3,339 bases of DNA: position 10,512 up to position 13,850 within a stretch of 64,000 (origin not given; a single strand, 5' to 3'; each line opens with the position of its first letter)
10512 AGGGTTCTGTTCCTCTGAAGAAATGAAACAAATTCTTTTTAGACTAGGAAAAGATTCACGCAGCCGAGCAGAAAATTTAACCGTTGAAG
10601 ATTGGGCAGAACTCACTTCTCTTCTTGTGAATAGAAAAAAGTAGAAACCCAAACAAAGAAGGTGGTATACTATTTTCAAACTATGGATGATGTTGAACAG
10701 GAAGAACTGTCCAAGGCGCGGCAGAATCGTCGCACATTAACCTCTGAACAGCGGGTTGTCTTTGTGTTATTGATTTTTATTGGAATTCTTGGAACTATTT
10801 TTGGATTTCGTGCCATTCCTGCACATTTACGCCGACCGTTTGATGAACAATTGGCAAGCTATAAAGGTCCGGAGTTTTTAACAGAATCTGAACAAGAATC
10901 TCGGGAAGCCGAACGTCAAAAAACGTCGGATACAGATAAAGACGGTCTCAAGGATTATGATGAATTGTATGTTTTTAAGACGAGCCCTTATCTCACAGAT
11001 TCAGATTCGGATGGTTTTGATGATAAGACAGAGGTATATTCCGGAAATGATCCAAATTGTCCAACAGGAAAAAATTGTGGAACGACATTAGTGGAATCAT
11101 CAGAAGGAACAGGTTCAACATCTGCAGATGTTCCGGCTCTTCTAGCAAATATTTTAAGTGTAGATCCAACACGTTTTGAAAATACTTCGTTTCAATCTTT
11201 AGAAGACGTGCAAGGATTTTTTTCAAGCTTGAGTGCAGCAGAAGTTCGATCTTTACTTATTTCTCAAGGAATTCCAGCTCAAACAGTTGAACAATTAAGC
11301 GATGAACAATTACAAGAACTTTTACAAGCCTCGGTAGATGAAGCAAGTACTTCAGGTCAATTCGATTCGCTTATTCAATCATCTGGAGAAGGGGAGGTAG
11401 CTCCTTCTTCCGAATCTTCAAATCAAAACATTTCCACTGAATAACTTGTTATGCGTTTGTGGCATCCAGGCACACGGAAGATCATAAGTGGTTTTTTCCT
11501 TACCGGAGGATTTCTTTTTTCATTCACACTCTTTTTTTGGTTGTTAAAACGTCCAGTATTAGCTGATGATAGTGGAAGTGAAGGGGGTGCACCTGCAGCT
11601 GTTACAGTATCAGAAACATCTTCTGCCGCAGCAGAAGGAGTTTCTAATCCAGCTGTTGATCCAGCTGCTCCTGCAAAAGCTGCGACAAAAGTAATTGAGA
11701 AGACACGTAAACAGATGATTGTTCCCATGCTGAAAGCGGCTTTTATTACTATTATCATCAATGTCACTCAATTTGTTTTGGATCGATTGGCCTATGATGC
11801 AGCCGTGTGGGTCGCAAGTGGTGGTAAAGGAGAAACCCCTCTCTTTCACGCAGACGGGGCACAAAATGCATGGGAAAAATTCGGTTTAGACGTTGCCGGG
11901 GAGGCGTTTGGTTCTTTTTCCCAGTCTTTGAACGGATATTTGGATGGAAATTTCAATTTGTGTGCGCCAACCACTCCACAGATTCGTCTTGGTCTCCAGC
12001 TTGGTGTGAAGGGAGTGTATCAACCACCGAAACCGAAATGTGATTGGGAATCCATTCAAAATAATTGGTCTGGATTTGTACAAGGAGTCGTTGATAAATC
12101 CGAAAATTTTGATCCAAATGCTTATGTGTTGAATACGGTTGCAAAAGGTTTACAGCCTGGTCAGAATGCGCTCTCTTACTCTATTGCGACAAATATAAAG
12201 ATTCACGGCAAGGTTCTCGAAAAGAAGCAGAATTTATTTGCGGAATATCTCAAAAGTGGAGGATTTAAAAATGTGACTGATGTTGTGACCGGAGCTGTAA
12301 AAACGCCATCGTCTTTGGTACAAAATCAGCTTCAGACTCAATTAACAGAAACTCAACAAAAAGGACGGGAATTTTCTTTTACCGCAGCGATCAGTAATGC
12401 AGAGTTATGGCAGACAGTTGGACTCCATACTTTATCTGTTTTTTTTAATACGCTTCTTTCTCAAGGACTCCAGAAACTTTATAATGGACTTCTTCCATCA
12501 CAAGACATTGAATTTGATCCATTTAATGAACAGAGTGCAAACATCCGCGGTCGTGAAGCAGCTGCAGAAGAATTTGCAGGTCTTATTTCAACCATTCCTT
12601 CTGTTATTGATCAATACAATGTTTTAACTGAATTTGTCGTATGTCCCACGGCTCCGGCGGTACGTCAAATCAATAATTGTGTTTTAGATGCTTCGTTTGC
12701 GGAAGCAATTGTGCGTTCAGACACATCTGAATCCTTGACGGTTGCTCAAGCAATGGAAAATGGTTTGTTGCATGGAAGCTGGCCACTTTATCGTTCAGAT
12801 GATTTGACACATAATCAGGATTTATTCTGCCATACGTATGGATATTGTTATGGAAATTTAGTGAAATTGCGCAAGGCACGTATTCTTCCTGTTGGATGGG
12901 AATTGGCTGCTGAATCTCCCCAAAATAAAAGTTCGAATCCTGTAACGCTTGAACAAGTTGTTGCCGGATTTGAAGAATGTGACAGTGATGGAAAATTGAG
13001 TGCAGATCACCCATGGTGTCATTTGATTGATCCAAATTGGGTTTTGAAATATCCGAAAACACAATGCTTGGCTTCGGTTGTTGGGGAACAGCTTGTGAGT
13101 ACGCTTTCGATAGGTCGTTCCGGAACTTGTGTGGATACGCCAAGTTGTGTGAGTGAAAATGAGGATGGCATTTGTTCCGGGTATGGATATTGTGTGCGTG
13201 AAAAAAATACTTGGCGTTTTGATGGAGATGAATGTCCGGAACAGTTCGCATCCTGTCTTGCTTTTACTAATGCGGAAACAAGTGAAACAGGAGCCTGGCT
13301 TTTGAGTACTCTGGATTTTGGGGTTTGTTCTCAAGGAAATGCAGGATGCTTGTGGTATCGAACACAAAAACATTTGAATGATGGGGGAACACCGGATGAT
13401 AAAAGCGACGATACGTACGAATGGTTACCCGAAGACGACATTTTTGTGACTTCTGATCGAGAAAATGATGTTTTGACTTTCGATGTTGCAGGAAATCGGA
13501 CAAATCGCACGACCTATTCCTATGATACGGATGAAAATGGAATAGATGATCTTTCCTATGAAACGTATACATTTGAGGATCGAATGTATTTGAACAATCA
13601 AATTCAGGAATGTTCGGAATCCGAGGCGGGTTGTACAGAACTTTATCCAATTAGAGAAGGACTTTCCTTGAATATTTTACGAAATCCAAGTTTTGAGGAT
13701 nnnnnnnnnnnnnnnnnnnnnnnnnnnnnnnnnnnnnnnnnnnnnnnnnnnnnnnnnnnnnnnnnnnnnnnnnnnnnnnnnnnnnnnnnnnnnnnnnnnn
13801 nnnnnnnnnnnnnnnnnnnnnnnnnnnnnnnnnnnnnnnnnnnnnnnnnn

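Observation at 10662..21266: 9.8-kb gene for a 3271-aa Cys-rich, calcium-binding surface protein with a recurring CSExxxGC module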

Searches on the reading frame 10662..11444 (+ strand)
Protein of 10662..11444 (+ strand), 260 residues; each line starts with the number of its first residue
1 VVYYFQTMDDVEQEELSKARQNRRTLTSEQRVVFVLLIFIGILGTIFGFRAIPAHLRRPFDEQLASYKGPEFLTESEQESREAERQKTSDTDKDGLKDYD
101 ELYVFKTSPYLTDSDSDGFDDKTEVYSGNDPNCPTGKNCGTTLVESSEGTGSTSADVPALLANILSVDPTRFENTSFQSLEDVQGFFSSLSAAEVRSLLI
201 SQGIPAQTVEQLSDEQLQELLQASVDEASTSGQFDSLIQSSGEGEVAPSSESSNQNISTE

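Call 6: search_protein_families(library=pfam, proteins=[window:10662-11444:+], max_evalue=1)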
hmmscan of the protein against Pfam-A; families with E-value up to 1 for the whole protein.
window:10662-11444:+ (260 aa): 3 families
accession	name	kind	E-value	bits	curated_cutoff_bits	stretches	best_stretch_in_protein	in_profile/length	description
PF18884.5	TSP3_bac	-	0.037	14.3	25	1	90-102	1-13/22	Bacterial TSP3 repeat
PF07647.24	SAM_2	-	0.071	13.7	20.5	1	177-220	3-47/66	SAM domain (Sterile alpha motif)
PF20582.4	UPF0758_N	-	0.21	12.2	27.1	1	188-228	20-65/77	UPF0758 N-terminal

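Call 14: search_protein_families(library=ncbifam, proteins=[window:10662-11444:+], max_evalue=1)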
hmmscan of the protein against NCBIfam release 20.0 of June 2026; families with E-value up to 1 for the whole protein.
window:10662-11444:+ (260 aa): 3 families
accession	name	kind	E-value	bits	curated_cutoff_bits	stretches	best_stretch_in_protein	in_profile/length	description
NF047639.1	throspo3_MtsD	equivalog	5.8e-05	21.4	800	1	80-135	450-504/651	cell-cell cohesion protein MtsD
NF033919.1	PA2779_fam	subfamily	0.031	14.4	40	1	181-224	39-86/123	PA2779 family protein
NF033765.2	gliding_CglD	equivalog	0.032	12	400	1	79-133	68-129/1124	adventurous gliding motility lipoprotein CglD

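Call 84: search_protein_families(library=pfam, alignment_id=A7, max_evalue=0.1)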
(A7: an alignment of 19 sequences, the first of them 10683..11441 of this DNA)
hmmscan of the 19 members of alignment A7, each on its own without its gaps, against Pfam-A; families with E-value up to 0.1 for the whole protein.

A. member 1, window:10683-11441:+ (253 aa): 2 families
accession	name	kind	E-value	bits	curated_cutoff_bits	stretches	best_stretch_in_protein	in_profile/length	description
PF18884.5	TSP3_bac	-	0.034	14.4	25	0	83-95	1-13/22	Bacterial TSP3 repeat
PF07647.24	SAM_2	-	0.071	13.7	20.5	0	170-213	3-47/66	SAM domain (Sterile alpha motif)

B. families by the number of members that match (of 19 scanned): 26 families (the first 25 are shown)
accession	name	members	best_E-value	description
PF18884.5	TSP3_bac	12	6.3e-09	Bacterial TSP3 repeat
PF07647.24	SAM_2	6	0.0022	SAM domain (Sterile alpha motif)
PF20615.3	DUF6802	4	0.026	Family of unknown function (DUF6802)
PF03020.21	LEM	2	0.00022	LEM domain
PF00036.39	EF-hand_1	2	0.022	EF hand domain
PF20332.3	DUF6627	2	0.045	Family of unknown function (DUF6627)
PF13202.12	EF-hand_5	2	0.067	EF hand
PF04760.21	IF2_N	1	0.00061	Translation initiation factor IF-2, N-terminal region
PF00676.26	E1_dh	1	0.0081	Dehydrogenase E1 component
PF14069.11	SpoVIF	1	0.0086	Stage VI sporulation protein F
PF01466.24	Skp1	1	0.017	Skp1 family, dimerisation domain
PF03672.18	UPF0154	1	0.039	Uncharacterised protein family (UPF0154)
PF05396.16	Phage_T7_Capsid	1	0.04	Phage T7 capsid assembly protein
PF16475.10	DUF5052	1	0.041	Domain of unknown function (DUF5052)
PF03495.19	Binary_toxB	1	0.051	Clostridial binary toxin B/anthrax toxin PA Ca-binding domain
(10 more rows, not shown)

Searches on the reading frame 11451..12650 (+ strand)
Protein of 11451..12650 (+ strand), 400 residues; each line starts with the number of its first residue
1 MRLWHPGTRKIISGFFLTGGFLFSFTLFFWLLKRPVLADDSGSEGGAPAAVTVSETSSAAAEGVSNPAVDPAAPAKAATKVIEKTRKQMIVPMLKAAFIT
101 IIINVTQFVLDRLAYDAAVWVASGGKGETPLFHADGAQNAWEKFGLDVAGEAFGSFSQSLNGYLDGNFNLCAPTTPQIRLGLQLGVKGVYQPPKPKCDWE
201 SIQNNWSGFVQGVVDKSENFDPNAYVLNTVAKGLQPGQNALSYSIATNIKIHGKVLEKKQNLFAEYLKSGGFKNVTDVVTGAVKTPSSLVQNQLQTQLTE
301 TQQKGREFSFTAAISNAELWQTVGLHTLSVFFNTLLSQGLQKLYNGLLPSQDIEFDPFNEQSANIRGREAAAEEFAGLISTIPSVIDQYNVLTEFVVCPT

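Call 79: search_protein_families(library=pfam, proteins=[window:11451-12650:+], max_evalue=5)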
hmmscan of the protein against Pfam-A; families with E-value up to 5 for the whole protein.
window:11451-12650:+ (400 aa): 1 family
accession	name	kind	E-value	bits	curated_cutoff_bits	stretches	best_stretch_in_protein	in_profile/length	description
PF00153.32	Mito_carr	-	0.015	15.5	22.3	1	277-350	16-70/96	Mitochondrial carrier protein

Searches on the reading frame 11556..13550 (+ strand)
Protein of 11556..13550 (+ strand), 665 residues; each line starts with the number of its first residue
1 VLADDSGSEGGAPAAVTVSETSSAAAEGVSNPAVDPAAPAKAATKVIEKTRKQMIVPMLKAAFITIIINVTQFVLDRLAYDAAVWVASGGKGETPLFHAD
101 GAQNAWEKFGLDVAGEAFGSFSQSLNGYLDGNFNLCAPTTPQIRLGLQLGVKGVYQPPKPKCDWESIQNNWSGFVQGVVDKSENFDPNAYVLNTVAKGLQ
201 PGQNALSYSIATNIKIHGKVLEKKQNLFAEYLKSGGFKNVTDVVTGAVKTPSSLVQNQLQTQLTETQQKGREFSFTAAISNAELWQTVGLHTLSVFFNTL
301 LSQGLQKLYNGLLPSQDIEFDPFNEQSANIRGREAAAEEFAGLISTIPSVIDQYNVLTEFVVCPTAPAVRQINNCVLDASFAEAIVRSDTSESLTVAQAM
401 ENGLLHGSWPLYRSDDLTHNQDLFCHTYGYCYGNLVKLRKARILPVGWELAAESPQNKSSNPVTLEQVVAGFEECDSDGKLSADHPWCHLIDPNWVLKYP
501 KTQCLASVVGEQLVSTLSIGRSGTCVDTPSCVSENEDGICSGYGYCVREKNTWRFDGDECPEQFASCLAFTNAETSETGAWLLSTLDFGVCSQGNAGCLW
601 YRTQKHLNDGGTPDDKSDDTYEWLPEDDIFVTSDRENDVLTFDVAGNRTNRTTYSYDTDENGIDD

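Call 67: predict_structure(alignment_id=A6)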
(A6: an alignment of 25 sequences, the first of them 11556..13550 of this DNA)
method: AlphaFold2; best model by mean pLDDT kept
length: 665 residues; sequences in the alignment: 25
mean_pLDDT: 55.0   pTM: 0.32
mean pLDDT of the five models: 55.0, 53.9, 49.6, 47.1, 46.9
residues with pLDDT >= 90: 60; 70-90: 108; 50-70: 172; < 50: 325
segments of 3 or more residues with pLDDT < 50: 1-43, 91-98, 129-135, 152-164, 198-201, 205-208, 230-237, 246-248, 268-273, 313-353, 367-372, 502-574, 576-643, 645-665
pLDDT, mean of each block of 10 residues (from residue 1): 29 35 35 39 53 63 70 73 67 45 54 59 54 47 52 44 50 58 51 51 50 60 58 49 49 54 50 50 70 77 68 41 35 39 36 60 55 72 82 88 94 90 87 87 86 90 94 91 89 84 45 34 41 42 35 30 34 44 32 31 33 36 34 36 40 29 29
secondary structure, 60 per line:
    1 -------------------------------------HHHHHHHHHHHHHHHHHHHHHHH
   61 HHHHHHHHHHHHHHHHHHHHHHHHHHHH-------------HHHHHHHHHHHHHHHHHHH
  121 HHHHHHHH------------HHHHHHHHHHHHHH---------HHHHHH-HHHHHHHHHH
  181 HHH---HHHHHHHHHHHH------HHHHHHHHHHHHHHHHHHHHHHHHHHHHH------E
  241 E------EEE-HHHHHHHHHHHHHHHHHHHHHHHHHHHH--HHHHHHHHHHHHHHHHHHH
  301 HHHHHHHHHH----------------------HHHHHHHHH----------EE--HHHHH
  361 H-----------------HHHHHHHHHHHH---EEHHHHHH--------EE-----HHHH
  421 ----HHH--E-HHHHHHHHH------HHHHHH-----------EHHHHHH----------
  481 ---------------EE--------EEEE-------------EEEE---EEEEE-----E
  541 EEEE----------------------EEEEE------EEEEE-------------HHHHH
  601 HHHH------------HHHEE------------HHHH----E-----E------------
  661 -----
elements in order (helices of 4 or more, strands of 3 or more residues): H38-88 H102-128 H141-154 H164-169 H171-183 H187-198 H205-233 E248-250 H252-279 H282-310 H333-341 H356-361 H379-390 H396-401 H417-420 H432-440 H447-452 H465-470 E506-509 E523-526 E530-534 E540-544 E567-571 E578-582 H596-604 H634-637

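Call 69: fold_search(model_id=the predicted structure, library=pdb)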
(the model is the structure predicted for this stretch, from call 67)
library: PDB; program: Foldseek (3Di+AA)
matches with E <= 10: 29; with E <= 0.001: 0
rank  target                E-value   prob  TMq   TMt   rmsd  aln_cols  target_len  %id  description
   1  8t4j_B                1.7e+00  0.08  0.10  0.11  24.8       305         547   15  Transporter associated with antigen processing (TAP) bound to the 14-mer peptide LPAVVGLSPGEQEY (released 2024-06-19)
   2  8dk2_A                1.7e+00  0.02  0.06  0.09  35.5       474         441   11  CryoEM structure of Pseudomonas aeruginosa PA14 JetABC in an unclamped state trapped in ATP dependent dimeric form (released 2022-10-05)
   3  9qxt_E                1.9e+00  0.02  0.08  0.10  41.3       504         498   10  E. coli JetABC dimer in the DNA boarding-holding state (released 2025-10-01)
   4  4jio_B                2.0e+00  0.05  0.09  0.15  24.2       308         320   13  Bro1 V domain and ubiquitin (released 2013-06-19)
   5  9ngm_A                2.1e+00  0.04  0.07  0.08  30.3       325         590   11  CryoEM structure of human ABCD3 (released 2025-12-17)
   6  7sgr_B                2.8e+00  0.08  0.12  0.14  25.4       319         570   12  Structure of hemolysin A secretion system HlyB/D complex (released 2022-09-14)
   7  8f7n                  4.0e+00  0.03  0.06  0.10  30.7       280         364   15  Crystal structure of chemoreceptor McpZ ligand sensing domain (released 2023-07-05)
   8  8otz_Cz               4.0e+00  0.02  0.06  0.11  39.6       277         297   13  48-nm repeat of the native axonemal doublet microtubule from bovine sperm (released 2023-11-22)
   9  8dty_A                4.4e+00  0.03  0.08  0.02  28.1       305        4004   13  Recombinant mouse RyR2 triple phosphomimetic mutant S2807D/S2813D/S2030D in complex with FKBP12.6 and nanodisc under c (released 2024-01-31)
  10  4gnk_E                5.9e+00  0.04  0.08  0.20  32.4       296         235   11  Crystal structure of Galphaq in complex with full-length human PLCbeta3 (released 2013-02-06)
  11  5lm2_B                6.2e+00  0.03  0.09  0.16  33.2       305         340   10  Crystal Structure of HD-PTP phosphatase (released 2016-11-30)
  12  9g2r_E                6.2e+00  0.01  0.07  0.13  27.1       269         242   16  Endophilin B1 dimers bound to nanodiscs (released 2024-08-07)
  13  4tql_A                6.6e+00  0.04  0.07  0.20  27.1       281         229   11  Computationally designed three helix bundle (released 2014-10-15)
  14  8to0_z0               7.0e+00  0.02  0.07  0.13  39.2       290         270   12  48-nm repeating structure of doublets from mouse sperm flagella (released 2023-11-01)
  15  7v5d_A                7.4e+00  0.02  0.07  0.08  29.1       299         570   15  Cryo-EM structure of the mouse ABCB9 (PG-bound) (released 2022-10-19)
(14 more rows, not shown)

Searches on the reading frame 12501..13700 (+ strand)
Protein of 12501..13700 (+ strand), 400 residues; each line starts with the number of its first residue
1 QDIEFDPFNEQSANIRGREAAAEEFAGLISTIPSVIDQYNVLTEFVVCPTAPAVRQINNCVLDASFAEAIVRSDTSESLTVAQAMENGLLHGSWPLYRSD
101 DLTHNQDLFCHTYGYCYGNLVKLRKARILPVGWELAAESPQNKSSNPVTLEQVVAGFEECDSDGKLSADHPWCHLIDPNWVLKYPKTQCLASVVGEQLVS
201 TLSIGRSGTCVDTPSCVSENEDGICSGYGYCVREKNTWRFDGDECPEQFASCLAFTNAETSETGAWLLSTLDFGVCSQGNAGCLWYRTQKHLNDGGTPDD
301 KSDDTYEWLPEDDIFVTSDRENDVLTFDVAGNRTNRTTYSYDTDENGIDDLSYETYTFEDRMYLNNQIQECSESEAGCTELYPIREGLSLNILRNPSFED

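Call 79: search_protein_families(library=pfam, proteins=[window:12501-13700:+], max_evalue=5)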
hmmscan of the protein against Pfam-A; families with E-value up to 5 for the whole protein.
window:12501-13700:+ (400 aa): 1 family
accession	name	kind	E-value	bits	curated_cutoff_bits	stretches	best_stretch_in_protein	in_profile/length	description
PF23105.1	EGF_integrin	-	0.32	11.5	27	1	213-232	4-23/45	Integrin EGF domain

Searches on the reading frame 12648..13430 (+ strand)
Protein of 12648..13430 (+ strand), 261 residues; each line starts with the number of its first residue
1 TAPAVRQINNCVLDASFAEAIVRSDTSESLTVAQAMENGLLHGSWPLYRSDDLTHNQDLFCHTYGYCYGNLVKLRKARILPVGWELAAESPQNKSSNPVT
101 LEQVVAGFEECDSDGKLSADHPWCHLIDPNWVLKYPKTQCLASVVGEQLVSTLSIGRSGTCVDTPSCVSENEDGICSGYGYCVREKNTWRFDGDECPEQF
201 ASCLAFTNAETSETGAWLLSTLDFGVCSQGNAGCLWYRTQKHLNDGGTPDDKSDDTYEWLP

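Call 32: find_homologous_proteins(query=window:12648-13430:+)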
Query window:12648-13430:+ (261 aa): 3 proteins with E <= 0.001 among 415 candidates.
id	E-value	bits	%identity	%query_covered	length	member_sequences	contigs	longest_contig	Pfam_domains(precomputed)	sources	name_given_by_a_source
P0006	1.6e-76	275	59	73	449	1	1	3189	-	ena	-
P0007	2.5e-48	183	49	64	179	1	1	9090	-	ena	-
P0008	4.9e-33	133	38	92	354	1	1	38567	-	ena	-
